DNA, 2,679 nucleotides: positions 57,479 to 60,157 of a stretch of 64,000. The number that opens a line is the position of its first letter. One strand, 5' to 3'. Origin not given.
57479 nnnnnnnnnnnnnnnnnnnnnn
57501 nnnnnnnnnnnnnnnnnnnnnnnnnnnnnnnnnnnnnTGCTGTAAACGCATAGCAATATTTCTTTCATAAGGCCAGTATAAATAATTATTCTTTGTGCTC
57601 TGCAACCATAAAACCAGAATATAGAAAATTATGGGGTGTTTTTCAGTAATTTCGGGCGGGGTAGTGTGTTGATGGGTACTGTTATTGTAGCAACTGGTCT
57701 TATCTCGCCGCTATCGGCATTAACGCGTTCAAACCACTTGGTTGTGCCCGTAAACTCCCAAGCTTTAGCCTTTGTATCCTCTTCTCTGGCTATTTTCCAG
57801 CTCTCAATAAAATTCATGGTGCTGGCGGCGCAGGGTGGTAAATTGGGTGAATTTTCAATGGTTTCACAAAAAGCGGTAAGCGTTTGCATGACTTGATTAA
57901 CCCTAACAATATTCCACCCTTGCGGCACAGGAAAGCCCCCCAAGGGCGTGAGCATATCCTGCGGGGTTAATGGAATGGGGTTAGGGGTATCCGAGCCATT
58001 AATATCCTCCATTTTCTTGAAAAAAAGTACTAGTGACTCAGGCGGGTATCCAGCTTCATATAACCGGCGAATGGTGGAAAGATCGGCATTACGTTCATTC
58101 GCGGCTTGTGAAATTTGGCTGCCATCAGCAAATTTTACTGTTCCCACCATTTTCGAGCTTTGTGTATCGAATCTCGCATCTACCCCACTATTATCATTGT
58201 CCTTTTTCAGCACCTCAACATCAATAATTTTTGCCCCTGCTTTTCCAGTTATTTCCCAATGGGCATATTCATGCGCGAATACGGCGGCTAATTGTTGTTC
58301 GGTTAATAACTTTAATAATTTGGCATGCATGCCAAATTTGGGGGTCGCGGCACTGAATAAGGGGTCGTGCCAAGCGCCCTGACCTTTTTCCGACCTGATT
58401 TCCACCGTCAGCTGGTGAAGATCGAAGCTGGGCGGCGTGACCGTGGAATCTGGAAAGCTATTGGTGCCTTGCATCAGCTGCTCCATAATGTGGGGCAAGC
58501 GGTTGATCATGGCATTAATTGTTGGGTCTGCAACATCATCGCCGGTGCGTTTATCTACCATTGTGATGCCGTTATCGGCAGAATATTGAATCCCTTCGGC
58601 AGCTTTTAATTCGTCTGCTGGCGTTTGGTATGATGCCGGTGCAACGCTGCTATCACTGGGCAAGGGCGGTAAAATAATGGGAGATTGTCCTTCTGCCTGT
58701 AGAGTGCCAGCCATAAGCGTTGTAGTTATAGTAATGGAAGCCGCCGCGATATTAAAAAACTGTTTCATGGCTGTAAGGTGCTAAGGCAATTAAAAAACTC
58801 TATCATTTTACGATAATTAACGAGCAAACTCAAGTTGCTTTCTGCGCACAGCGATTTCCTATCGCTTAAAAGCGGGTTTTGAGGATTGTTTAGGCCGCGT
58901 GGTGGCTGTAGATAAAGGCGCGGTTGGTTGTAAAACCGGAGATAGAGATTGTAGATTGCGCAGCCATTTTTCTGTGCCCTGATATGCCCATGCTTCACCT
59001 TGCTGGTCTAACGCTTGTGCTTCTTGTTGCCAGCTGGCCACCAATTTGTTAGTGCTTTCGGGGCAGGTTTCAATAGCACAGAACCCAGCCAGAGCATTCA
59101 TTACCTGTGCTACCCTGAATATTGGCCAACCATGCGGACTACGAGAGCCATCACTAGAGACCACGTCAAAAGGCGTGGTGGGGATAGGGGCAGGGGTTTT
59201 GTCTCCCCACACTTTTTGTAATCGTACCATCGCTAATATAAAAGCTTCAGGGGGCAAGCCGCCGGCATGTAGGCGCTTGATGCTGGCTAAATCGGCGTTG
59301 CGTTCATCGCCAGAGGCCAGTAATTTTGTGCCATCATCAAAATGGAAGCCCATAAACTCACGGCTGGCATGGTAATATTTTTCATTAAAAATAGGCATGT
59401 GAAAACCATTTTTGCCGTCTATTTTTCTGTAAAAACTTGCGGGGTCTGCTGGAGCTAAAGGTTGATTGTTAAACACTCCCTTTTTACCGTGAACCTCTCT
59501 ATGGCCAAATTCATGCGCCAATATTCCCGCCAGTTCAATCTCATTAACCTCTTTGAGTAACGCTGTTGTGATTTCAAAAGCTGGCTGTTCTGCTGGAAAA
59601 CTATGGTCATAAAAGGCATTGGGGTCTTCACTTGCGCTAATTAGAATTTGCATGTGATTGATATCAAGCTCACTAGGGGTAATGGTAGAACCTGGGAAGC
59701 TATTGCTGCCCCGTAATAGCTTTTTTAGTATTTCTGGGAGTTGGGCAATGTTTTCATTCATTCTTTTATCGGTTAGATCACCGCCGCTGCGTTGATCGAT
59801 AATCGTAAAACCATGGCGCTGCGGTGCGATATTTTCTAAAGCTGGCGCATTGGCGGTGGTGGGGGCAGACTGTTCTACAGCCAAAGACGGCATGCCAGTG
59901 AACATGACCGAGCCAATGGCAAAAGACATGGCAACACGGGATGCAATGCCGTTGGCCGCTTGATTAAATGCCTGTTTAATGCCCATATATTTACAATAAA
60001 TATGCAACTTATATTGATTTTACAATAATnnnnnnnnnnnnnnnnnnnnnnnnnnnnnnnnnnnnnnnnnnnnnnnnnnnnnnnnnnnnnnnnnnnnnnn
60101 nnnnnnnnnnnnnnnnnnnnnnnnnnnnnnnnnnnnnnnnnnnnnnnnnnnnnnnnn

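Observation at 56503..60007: Tandem triplication of secreted minimal M48-like zinc peptidases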

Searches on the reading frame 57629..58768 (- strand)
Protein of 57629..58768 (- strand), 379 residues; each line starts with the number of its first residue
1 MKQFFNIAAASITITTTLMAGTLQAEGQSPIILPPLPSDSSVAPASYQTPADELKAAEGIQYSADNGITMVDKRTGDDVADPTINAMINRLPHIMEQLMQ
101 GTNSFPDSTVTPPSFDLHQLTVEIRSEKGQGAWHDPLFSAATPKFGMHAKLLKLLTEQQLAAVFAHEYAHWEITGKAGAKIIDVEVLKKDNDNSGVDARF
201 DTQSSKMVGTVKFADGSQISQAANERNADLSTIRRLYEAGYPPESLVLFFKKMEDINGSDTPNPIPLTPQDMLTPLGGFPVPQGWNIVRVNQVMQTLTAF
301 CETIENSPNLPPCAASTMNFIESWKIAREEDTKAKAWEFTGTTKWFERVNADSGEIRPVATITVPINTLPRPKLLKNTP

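Call 3: search_protein_families(library=pfam, proteins=[window:57629-58768:-], max_evalue=10)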
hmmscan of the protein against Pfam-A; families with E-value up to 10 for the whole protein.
window:57629-58768:- (379 aa): 3 families
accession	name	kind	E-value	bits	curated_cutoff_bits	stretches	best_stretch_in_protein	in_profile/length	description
PF01435.24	Peptidase_M48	-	2.6e-05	24.6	20.3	1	146-174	50-79/186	Peptidase family M48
PF07804.18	HipA_C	-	0.054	13.6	30.5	1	150-227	23-94/213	HipA-like C-terminal domain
PF10263.15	SprT-like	-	0.26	11.6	25.6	1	147-171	48-72/108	SprT-like family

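Call 4: search_protein_families(library=ncbifam, proteins=[window:57629-58768:-], max_evalue=10)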
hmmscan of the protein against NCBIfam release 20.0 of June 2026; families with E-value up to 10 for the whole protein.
window:57629-58768:- (379 aa): 1 family
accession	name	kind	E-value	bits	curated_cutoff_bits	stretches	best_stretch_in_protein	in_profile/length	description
NF052400.1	M48_BAM_BepA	equivalog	0.0013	17.6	570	1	154-255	121-228/483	beta-barrel assembly-enhancing protease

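Call 6: find_homologous_proteins(query=window:57629-58768:-)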
Query window:57629-58768:- (379 aa): 2 proteins with E <= 0.001 among 3130 candidates.
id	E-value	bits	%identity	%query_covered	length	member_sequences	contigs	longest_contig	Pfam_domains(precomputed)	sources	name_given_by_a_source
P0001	4.3e-253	857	100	100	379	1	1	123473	-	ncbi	ncbi:MAG: M48 family metalloprotease [Alphaproteobacteria bacterium]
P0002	1.1e-72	263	47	77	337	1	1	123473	PF01435.25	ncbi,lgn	ncbi:MAG: M48 family metalloprotease [Alphaproteobacteria bacterium]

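Call 12: find_encoding_contigs(protein=P0001, flank=10000, max_places=4)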
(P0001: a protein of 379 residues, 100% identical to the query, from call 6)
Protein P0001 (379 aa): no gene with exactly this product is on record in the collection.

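Call 25: find_homologous_proteins(query=A2, max_evalue=0.001)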
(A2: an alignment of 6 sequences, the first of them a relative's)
Query A2 (6 sequences) (379 aa, profile of the alignment): 4 proteins with E <= 0.001 among 8000 candidates.
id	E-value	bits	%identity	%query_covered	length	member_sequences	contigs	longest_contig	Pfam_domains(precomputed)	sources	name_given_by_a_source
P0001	5.0e-148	511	100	100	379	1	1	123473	-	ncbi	ncbi:MAG: M48 family metalloprotease [Alphaproteobacteria bacterium]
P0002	1.9e-136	473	47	77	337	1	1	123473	PF01435.25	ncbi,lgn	ncbi:MAG: M48 family metalloprotease [Alphaproteobacteria bacterium]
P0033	4.4e-113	396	29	84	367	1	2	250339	-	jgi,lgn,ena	jgi:hypothetical protein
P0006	1.7e-108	381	27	70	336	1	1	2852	PF01435.25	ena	-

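Call 26: find_encoding_contigs(protein=P0033, flank=10000, max_places=4)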
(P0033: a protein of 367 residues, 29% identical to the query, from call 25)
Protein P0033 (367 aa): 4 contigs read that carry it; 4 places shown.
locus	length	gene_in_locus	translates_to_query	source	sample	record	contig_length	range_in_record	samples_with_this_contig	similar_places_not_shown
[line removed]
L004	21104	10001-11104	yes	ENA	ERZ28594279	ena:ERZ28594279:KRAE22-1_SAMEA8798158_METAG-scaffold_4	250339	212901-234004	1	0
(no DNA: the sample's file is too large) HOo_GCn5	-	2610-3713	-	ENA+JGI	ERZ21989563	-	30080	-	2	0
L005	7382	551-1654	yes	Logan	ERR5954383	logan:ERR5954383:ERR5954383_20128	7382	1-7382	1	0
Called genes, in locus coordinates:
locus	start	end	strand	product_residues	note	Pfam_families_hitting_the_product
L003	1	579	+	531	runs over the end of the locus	PF02142:MGS, PF01808:AICARFT_IMPCHas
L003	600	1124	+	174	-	PF01327:Pep_deformylase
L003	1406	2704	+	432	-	-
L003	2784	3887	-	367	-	-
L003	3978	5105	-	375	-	PF00528:BPD_transp_1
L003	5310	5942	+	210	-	-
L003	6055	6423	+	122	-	-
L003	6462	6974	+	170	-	PF07987:DUF1775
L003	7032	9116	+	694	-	PF07715:Plug, PF00593:TonB_dep_Rec_b-barrel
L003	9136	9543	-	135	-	PF01878:EVE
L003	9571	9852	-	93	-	PF03795:YCII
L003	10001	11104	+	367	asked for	-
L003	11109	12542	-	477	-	PF04348:LppC, PF13458:Peripla_BP_6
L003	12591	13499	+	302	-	PF00590:TP_methylase, PF23016:RsmI_C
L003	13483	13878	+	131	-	PF02021:UPF0102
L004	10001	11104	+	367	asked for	-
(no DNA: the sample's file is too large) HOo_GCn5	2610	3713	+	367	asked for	-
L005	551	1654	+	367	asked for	-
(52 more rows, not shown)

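Call 27: find_encoding_contigs(protein=P0002, flank=10000, max_places=4)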
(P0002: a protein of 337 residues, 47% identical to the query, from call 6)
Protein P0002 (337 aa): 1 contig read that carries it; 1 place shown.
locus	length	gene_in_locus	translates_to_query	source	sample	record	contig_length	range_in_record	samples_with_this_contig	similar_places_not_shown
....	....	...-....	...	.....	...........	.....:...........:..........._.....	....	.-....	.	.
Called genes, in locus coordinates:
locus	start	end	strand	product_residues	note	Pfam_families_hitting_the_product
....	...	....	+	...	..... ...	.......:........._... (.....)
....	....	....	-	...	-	-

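Call 43: predict_structure(alignment_id=A4)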
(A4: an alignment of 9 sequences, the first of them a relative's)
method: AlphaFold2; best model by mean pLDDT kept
length: 379 residues; sequences in the alignment: 9
mean_pLDDT: 70.1   pTM: 0.73
mean pLDDT of the five models: 70.1, 67.0, 66.6, 65.3, 61.6
residues with pLDDT >= 90: 110; 70-90: 130; 50-70: 36; < 50: 103
segments of 3 or more residues with pLDDT < 50: 1-60, 185-207, 361-379
pLDDT, mean of each block of 10 residues (from residue 1): 33 31 31 25 27 41 65 87 91 90 82 80 83 81 89 94 94 81 47 35 44 82 84 94 95 82 62 56 77 92 92 95 93 75 91 80 42 36
secondary structure, 60 per line:
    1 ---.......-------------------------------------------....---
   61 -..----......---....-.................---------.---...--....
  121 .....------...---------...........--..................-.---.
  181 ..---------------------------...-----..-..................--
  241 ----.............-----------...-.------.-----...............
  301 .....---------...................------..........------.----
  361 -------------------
elements in order: H4-10 H54-57 E68-73 H77-80 H82-98 E120-125 E132-134 E144-148 H149-154 H157-174 E180-182 E210-212 H221-238 H245-257 H286-305 H315-333 H340-348

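Call 46: fold_search(model_id=the predicted structure, library=pdb)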
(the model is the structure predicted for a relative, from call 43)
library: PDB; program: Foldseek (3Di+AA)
matches with E <= 10: 171; with E <= 0.001: 2
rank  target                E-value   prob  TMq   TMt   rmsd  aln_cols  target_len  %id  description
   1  3c37_B                2.4e-04  1.00  0.30  0.49  11.0       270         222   16  X-ray structure of the putative Zn-dependent peptidase Q74D82 at the resolution 1.7 A. Northeast Structural Genomics C (released 2008-02-12)
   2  3c37_A                5.5e-04  1.00  0.30  0.48  11.0       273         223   16  X-ray structure of the putative Zn-dependent peptidase Q74D82 at the resolution 1.7 A. Northeast Structural Genomics C (released 2008-02-12)
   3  6ait_E                3.1e-02  0.94  0.29  0.27  13.7       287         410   15  Crystal structure of E. coli BepA (released 2018-12-26)
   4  6ait_D                3.4e-02  0.92  0.28  0.26  13.9       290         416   16  Crystal structure of E. coli BepA (released 2018-12-26)
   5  6ait_A                4.7e-02  0.93  0.30  0.27  13.9       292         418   16  Crystal structure of E. coli BepA (released 2018-12-26)
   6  6ait_B                6.7e-02  0.84  0.27  0.25  13.9       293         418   15  Crystal structure of E. coli BepA (released 2018-12-26)
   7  6iff_A                1.1e-01  0.63  0.26  0.24  10.9       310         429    9  Crystal structure of M1 zinc metallopeptidase E323A mutant from Deinococcus radiodurans (released 2019-09-25)
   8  6a8z_B                1.4e-01  0.54  0.26  0.23  11.0       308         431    9  Crystal structure of M1 zinc metallopeptidase from Deinococcus radiodurans (released 2019-07-17)
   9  6a8z_A                3.2e-01  0.33  0.24  0.22  11.2       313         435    7  Crystal structure of M1 zinc metallopeptidase from Deinococcus radiodurans (released 2019-07-17)
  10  4b0r                  4.3e-01  0.05  0.12  0.11  20.5       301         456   11  Structure of the Deamidase-Depupylase Dop of the Prokaryotic Ubiquitin-like Modification Pathway (released 2012-09-12)
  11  4fca                  4.5e-01  0.14  0.21  0.18  14.2       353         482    9  The crystal structure of a functionally unknown conserved protein from Bacillus anthracis str. Ames. (released 2012-06-06)
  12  9ekk_A                5.0e-01  0.13  0.10  0.07   9.8       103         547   13  Thomasclavelia ramosa Immunoglobulin A Protease Middle (Protease) Domain with C-terminal Domain #1 (Crystallized as Pu (released 2025-09-03)
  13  6mdw                  6.5e-01  0.38  0.14  0.25   6.1        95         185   12  Mechanism of protease dependent DPC repair (released 2019-04-10)
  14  6koz_B                6.5e-01  0.23  0.23  0.21  11.1       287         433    7  Crystal structure of two domain M1 zinc metallopeptidase E323 mutant bound to L-Leucine amino acid (released 2020-01-22)
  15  8ow8                  6.9e-01  0.08  0.19  0.18  18.4       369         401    9  Crystal Structure of the Catalytic Domain of a Botulinum Neurotoxin Homologue from Enterococcus faecium (released 2023-08-30)
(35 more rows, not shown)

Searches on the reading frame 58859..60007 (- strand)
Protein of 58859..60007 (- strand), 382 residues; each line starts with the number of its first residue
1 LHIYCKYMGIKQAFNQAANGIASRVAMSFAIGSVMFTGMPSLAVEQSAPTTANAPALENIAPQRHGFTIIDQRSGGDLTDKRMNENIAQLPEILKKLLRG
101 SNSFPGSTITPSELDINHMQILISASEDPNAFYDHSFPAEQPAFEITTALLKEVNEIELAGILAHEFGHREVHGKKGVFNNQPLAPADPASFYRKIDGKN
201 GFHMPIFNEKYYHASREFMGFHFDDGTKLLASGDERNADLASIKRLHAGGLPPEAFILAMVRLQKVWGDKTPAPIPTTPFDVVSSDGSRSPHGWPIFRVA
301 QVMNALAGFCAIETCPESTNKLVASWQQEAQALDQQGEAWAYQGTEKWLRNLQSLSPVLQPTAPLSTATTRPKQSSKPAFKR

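Call 3: search_protein_families(library=pfam, proteins=[window:58859-60007:-], max_evalue=10)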
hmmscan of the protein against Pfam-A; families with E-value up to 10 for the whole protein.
window:58859-60007:- (382 aa): 1 family
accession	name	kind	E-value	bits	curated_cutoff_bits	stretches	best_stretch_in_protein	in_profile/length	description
PF01435.24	Peptidase_M48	-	1.3e-05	25.5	20.3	1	117-169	21-75/186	Peptidase family M48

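Call 4: search_protein_families(library=ncbifam, proteins=[window:58859-60007:-], max_evalue=10)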
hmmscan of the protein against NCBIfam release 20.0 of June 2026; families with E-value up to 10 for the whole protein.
window:58859-60007:- (382 aa): 8 families
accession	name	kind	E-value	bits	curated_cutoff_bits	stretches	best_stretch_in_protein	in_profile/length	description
NF002363.0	PRK01345.1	equivalog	0.00017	20.8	422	1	119-171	85-136/318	zinc metalloprotease HtpX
NF002826.0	PRK03001.1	equivalog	0.00093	18.4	369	1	120-169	87-135/285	zinc metalloprotease HtpX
NF002669.0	PRK02391.1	equivalog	0.0011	18.3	341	1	115-169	91-144/298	zinc metalloprotease HtpX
NF003425.0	PRK04897.1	equivalog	0.0022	17.3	355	1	120-169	99-147/298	zinc metalloprotease HtpX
NF002322.0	PRK01265.1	equivalog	0.01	15.3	275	1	116-171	98-152/325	zinc metalloprotease HtpX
NF002839.0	PRK03072.1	equivalog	0.014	14.5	412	1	120-169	91-139/291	zinc metalloprotease HtpX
NF003965.0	PRK05457.1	equivalog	0.046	13.1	245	1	113-169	89-144/285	protease HtpX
NF002775.0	PRK02870.1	equivalog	0.21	10.8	285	1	137-169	151-183/338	zinc metalloprotease HtpX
